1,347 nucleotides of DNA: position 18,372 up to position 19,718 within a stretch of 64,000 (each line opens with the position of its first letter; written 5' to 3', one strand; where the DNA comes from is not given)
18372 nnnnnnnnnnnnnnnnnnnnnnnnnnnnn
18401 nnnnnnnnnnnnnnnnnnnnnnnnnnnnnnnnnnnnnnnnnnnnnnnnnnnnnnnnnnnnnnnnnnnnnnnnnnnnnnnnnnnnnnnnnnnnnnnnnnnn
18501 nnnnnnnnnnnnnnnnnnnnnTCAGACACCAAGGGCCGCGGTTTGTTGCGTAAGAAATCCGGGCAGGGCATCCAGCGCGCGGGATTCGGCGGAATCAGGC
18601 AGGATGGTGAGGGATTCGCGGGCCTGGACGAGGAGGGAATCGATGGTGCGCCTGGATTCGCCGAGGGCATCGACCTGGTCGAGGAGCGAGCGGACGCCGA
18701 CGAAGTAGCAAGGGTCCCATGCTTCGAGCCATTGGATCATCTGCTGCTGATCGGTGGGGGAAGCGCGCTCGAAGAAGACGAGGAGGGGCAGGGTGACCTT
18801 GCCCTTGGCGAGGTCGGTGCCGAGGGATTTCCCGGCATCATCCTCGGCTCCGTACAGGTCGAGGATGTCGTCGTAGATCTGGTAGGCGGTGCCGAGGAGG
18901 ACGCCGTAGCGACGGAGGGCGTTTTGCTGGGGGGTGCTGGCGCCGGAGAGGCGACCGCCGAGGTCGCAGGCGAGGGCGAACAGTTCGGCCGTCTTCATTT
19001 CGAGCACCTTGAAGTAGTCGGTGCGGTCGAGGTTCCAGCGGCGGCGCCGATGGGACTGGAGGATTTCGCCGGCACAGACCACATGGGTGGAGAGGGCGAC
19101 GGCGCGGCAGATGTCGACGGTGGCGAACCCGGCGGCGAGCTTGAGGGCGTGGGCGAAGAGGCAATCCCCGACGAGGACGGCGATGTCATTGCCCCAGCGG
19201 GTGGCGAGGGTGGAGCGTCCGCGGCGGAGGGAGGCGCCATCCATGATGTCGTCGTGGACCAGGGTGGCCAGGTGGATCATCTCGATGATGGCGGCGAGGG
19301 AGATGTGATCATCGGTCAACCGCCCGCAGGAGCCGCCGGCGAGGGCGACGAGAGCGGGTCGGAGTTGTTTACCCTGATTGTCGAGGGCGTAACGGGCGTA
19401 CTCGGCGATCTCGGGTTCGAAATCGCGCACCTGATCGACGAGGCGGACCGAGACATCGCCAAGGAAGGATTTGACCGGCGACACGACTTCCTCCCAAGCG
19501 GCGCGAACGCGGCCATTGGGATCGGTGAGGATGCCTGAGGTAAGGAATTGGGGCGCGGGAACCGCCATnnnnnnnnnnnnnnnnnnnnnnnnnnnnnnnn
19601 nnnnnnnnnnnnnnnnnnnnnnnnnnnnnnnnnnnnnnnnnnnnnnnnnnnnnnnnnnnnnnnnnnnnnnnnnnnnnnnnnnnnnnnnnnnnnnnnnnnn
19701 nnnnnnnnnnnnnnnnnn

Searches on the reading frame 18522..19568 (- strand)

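Call 15: search_protein_families(library=pfam, proteins=[window:18522-19568:-], max_evalue=0.001)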
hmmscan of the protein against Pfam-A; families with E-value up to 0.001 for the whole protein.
window:18522-19568:- (348 aa): 1 family
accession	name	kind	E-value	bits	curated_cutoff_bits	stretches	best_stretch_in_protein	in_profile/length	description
PF00348.22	polyprenyl_synt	-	8.9e-66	222.1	27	1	52-282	2-235/251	Polyprenyl synthetase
